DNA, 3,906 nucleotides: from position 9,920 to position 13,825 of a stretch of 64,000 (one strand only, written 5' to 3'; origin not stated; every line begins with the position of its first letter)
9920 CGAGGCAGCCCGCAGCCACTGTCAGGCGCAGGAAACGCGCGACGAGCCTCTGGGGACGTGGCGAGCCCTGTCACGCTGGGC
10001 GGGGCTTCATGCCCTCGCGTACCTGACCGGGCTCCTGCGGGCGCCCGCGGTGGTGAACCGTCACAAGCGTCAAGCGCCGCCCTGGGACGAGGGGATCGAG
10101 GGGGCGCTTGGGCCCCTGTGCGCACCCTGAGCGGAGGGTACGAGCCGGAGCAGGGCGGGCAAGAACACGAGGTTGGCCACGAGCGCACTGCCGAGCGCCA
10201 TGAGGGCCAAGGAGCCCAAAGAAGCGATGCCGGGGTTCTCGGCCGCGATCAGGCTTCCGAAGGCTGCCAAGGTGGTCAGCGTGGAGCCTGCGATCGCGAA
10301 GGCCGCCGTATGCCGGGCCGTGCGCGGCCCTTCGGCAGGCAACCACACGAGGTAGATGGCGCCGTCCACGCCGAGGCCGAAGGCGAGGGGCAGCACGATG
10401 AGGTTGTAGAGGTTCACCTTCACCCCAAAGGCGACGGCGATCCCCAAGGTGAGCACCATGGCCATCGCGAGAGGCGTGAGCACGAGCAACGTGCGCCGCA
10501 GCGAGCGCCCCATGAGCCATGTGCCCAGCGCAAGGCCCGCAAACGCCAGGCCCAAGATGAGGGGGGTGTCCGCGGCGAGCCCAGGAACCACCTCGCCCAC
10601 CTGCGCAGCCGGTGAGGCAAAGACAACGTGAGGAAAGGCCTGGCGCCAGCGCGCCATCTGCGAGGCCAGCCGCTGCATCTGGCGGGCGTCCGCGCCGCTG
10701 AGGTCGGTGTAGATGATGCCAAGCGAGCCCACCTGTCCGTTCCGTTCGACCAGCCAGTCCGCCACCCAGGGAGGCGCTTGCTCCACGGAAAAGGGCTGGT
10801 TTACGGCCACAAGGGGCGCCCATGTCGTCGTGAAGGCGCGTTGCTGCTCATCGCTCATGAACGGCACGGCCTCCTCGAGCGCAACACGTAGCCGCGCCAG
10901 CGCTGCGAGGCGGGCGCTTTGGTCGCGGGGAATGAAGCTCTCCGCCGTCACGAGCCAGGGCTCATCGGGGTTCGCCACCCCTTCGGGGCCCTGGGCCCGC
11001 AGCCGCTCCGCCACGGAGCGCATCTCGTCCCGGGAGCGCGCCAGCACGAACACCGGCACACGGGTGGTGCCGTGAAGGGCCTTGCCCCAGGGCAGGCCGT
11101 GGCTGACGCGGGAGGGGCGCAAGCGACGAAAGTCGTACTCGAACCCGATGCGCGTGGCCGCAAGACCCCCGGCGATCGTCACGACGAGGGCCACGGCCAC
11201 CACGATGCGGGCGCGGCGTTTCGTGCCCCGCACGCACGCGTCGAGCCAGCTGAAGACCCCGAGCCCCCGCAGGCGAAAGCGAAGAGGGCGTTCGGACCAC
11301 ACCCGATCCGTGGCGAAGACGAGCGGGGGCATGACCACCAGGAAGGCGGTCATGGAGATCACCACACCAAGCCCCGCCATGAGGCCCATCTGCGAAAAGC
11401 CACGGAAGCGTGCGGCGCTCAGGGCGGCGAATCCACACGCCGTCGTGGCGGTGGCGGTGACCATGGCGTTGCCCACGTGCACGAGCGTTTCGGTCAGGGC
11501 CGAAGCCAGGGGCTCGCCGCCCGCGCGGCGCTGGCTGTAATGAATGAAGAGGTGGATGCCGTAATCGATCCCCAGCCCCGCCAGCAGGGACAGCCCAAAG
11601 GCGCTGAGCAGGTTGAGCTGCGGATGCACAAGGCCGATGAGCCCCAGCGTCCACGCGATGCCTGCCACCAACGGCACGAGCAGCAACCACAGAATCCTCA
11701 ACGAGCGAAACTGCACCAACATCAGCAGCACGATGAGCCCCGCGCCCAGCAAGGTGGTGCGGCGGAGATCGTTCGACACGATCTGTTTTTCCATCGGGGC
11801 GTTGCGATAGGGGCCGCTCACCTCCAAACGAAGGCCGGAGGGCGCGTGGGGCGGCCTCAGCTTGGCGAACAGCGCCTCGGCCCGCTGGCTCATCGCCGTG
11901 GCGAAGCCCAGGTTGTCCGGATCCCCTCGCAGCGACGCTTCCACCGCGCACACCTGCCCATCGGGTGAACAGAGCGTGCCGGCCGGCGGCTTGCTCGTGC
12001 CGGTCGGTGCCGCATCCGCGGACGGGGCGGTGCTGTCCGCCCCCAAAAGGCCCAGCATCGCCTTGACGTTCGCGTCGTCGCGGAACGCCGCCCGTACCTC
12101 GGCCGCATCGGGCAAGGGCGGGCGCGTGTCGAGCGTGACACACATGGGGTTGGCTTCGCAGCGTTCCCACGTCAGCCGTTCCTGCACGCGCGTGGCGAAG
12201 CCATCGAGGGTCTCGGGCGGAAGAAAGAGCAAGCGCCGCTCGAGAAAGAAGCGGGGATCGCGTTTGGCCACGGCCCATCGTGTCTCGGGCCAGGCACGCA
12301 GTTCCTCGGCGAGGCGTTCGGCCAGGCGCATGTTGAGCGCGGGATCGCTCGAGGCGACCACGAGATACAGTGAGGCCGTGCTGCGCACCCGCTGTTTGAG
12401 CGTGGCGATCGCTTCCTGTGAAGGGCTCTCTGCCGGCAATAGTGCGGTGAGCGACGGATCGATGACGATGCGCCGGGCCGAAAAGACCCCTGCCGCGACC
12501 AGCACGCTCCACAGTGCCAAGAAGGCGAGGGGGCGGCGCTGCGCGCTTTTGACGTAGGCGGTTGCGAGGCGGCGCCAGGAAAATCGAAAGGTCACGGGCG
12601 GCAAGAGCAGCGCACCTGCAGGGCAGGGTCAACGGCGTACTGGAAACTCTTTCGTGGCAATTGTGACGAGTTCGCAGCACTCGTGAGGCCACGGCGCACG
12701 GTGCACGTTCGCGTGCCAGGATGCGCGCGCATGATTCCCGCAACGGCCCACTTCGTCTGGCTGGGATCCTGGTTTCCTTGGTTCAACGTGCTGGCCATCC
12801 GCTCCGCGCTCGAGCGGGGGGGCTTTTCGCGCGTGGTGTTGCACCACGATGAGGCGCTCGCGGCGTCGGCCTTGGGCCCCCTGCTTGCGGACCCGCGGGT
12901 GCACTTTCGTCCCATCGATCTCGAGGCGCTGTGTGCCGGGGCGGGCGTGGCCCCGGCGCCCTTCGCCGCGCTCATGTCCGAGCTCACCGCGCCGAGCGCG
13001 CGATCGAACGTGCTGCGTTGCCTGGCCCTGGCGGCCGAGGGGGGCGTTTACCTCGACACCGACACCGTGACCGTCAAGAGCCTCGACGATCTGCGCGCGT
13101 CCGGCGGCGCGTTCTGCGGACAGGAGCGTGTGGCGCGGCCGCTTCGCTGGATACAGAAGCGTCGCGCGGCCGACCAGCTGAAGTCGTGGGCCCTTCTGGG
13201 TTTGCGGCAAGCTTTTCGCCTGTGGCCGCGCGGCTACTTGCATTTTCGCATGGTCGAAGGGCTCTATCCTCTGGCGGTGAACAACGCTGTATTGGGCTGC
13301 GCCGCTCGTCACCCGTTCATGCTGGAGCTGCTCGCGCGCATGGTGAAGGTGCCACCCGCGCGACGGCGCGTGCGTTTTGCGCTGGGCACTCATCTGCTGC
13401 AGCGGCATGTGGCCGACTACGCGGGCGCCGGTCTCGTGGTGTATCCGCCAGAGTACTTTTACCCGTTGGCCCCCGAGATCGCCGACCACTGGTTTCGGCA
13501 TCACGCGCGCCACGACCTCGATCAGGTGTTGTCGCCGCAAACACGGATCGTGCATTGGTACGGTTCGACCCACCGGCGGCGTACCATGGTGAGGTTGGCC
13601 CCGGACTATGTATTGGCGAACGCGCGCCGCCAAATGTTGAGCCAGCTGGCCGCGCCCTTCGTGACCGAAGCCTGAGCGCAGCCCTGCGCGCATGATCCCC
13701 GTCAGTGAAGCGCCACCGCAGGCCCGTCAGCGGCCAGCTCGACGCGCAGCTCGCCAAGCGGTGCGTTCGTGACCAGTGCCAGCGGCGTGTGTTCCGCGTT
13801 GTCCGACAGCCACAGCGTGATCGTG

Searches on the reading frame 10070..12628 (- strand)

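Call 23: search_protein_families(library=pfam, proteins=[window:10070-12628:-], max_evalue=0.0001)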
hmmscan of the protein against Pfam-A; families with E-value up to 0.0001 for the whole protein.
window:10070-12628:- (852 aa): 2 families
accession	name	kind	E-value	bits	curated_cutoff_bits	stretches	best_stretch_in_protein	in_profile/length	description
PF03176.21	MMPL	-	5.6e-27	95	20.5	1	212-448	73-310/333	MMPL family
PF00873.25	ACR_tran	-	6.7e-08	31.2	28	0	630-761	275-406/1021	AcrB/AcrD/AcrF family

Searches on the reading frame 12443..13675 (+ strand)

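Call 23: search_protein_families(library=pfam, proteins=[window:12443-13675:+], max_evalue=0.0001)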
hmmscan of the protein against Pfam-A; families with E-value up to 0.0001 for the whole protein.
window:12443-13675:+ (410 aa): 1 family
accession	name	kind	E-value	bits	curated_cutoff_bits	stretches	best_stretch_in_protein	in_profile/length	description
PF04488.21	Gly_transf_sug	-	2.8e-08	34.8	23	1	177-219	46-88/93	Glycosyltransferase sugar-binding region containing DXD motif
